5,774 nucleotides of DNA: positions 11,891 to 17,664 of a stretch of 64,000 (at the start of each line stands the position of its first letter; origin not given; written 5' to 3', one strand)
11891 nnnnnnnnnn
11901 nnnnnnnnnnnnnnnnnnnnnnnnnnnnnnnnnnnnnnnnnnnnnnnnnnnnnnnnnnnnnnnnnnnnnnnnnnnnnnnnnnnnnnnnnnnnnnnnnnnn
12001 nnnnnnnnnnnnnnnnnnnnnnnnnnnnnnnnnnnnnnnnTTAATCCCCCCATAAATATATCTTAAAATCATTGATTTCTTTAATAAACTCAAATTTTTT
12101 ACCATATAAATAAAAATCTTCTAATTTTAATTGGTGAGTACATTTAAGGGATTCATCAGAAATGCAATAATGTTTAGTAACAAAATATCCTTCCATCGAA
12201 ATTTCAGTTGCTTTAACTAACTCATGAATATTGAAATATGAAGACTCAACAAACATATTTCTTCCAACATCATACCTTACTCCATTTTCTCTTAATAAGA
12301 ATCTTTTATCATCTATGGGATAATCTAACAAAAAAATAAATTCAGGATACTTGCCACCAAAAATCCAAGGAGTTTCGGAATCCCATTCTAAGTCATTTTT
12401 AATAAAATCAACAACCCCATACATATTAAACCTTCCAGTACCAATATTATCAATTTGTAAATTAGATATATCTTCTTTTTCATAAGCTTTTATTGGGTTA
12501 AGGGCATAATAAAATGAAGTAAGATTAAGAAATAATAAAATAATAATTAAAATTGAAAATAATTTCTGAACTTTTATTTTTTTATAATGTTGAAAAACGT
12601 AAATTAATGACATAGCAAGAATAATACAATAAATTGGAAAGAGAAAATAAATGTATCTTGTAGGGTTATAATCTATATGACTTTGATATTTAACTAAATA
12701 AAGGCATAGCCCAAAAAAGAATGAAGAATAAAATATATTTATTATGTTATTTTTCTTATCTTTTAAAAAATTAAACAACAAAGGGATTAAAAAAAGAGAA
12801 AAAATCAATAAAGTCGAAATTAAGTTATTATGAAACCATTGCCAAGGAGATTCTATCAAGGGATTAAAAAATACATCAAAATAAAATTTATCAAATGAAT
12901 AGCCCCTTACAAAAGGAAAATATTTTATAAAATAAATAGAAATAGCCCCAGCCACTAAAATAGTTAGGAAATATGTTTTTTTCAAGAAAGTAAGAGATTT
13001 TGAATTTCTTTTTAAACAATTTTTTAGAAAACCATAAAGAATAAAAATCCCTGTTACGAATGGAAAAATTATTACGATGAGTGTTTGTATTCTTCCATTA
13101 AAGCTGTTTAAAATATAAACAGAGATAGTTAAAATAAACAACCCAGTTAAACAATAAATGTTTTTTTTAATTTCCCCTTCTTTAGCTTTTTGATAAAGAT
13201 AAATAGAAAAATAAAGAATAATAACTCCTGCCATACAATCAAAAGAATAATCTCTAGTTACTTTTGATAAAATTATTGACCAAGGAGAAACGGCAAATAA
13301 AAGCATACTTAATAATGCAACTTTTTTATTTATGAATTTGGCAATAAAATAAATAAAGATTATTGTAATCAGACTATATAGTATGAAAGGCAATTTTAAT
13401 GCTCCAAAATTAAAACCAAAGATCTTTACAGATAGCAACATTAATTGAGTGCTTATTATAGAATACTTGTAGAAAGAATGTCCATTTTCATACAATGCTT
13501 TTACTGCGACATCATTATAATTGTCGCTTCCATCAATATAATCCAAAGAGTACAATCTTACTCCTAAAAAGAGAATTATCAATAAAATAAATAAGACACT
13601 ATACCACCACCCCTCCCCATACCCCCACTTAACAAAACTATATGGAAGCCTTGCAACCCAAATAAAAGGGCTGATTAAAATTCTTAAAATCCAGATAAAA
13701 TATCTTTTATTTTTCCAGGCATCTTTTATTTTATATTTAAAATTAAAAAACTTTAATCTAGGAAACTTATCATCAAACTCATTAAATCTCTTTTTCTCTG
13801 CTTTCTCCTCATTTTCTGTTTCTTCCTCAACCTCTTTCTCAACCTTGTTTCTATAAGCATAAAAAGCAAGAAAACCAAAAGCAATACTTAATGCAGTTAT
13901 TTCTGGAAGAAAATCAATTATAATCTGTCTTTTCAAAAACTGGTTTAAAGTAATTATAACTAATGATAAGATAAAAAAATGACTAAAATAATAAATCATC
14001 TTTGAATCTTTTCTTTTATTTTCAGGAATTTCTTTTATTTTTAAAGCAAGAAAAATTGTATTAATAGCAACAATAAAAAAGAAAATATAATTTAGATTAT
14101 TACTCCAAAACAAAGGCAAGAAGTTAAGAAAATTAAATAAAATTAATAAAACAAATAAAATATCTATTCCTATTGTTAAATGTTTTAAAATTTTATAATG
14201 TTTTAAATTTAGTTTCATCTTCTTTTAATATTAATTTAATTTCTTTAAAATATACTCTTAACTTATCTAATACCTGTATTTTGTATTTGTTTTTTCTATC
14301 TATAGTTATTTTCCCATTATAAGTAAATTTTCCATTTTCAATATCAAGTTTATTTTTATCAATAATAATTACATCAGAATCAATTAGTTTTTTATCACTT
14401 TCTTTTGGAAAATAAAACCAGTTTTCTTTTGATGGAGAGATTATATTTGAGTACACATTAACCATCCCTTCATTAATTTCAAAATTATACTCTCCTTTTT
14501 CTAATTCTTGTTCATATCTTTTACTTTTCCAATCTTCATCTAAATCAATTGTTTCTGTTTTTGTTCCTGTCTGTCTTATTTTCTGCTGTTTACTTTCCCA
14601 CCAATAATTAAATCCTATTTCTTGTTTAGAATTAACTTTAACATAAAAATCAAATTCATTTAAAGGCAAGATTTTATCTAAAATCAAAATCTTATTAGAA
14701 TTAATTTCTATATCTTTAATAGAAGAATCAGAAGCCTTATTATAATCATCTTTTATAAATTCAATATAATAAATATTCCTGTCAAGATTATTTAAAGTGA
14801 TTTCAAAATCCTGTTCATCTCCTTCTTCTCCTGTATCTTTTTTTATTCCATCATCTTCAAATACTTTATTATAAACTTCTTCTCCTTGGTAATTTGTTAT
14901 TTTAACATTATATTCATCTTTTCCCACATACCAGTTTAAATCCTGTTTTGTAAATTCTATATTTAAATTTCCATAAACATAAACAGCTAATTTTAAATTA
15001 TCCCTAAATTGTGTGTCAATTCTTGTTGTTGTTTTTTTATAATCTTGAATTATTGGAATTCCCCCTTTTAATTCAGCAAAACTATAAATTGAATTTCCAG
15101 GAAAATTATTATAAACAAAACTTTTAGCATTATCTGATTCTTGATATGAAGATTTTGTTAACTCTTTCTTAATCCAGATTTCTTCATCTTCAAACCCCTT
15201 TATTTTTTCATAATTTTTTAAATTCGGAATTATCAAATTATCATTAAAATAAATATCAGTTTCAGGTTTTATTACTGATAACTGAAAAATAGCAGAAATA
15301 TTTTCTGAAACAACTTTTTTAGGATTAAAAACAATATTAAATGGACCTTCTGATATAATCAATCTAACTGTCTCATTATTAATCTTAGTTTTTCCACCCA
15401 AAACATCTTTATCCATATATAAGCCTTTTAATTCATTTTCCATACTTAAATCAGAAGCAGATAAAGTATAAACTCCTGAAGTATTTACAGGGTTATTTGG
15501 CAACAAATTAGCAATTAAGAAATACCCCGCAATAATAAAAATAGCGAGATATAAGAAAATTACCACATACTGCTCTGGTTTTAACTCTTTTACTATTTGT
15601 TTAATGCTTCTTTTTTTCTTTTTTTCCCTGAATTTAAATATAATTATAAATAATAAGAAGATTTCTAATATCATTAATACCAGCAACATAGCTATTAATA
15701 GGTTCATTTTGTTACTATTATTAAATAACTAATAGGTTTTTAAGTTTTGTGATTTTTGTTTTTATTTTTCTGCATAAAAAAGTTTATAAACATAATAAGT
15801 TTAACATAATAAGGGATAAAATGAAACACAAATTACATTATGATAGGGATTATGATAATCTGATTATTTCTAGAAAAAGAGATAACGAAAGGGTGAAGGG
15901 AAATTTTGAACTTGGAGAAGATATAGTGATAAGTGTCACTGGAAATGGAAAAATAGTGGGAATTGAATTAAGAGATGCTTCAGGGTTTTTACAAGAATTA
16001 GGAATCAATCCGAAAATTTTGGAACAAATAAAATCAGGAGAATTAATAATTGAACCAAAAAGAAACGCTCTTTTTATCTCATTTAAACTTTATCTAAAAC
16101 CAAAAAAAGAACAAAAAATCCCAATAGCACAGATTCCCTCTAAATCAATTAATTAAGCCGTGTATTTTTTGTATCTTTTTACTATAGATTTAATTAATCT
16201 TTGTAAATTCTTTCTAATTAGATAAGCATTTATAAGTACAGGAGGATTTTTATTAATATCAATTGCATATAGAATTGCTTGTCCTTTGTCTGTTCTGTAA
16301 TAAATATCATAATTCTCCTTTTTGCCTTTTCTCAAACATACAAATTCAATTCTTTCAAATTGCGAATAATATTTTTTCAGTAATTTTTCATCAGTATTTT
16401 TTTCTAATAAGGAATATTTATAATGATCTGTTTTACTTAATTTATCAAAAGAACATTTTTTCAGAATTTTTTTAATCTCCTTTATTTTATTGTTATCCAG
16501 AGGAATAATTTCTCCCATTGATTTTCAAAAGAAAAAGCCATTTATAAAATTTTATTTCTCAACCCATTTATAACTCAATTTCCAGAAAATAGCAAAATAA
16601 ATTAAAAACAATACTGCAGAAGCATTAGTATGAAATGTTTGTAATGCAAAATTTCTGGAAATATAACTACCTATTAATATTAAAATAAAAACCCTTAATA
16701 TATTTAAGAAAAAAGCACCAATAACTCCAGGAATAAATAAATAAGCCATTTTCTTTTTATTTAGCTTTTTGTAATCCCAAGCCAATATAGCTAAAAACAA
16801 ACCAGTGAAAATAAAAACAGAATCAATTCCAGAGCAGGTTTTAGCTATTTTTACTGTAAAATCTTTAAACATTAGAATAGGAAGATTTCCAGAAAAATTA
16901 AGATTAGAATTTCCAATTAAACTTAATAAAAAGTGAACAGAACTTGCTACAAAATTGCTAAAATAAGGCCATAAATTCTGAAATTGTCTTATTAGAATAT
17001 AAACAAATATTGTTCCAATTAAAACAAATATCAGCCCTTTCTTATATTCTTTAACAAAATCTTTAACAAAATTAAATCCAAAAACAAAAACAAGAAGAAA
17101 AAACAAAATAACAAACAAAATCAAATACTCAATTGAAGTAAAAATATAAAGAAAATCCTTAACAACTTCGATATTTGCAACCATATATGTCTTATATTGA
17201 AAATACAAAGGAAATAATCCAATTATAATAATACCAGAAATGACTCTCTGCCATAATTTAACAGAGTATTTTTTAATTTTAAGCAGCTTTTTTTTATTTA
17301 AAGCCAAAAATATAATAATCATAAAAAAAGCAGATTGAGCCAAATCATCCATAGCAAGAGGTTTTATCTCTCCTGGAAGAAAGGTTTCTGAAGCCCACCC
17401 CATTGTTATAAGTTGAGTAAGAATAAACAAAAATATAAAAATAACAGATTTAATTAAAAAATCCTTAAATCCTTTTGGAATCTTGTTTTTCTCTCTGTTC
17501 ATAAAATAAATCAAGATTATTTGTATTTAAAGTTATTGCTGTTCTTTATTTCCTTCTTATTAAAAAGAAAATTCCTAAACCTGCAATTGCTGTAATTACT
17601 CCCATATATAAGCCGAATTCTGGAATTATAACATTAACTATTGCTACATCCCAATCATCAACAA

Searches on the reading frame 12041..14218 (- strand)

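Call 9: search_protein_families(library=pfam, proteins=[window:12041-14218:-], max_evalue=0.001)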
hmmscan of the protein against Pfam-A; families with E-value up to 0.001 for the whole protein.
window:12041-14218:- (725 aa): 1 family
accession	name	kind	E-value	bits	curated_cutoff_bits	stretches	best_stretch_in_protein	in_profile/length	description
PF13231.12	PMT_2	-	1e-07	32.7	26.1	1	260-345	10-96/160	Dolichyl-phosphate-mannose-protein mannosyltransferase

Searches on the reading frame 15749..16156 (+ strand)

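Call 27: search_protein_families(library=pfam, proteins=[window:15749-16156:+], max_evalue=0.001)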
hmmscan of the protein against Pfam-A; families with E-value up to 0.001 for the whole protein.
window:15749-16156:+ (135 aa): 1 family
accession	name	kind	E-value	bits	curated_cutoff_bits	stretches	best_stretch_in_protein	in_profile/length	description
PF10049.14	DUF2283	-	8.9e-09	35.8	23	1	28-78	1-49/49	Protein of unknown function (DUF2283)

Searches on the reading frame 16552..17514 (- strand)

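Call 9: search_protein_families(library=pfam, proteins=[window:16552-17514:-], max_evalue=0.001)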
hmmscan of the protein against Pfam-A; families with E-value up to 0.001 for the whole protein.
window:16552-17514:- (320 aa): 1 family
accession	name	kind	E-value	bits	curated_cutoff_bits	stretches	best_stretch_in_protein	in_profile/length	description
PF09721.15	Exosortase_EpsH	-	5.8e-17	62.4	25.7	1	27-311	7-248/254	Transmembrane exosortase (Exosortase_EpsH)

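Call 29: search_protein_families(library=ncbifam, proteins=[window:16552-17514:-], max_evalue=0.00001)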
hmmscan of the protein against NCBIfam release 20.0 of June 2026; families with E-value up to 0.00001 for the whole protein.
window:16552-17514:- (320 aa): 5 families
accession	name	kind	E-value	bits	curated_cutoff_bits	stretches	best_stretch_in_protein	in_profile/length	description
TIGR04178.1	exo_archaeo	signature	7.4e-15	55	23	1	221-312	1-90/97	exosortase/archaeosortase family protein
TIGR04162.1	exo_VPEID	exception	1.4e-11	44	150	1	150-305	133-290/516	exosortase E/protease, VPEID-CTERM system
TIGR02602.1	8TM_EpsH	subfamily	2.8e-10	40.1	105.55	1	126-317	62-240/241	exosortase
NF046081.1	exosort_XrtX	exception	4.5e-07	29.9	170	1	185-317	36-158/168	exosortase X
TIGR03109.2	exosort_XrtA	exception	5.6e-06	26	208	0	128-317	86-259/261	exosortase A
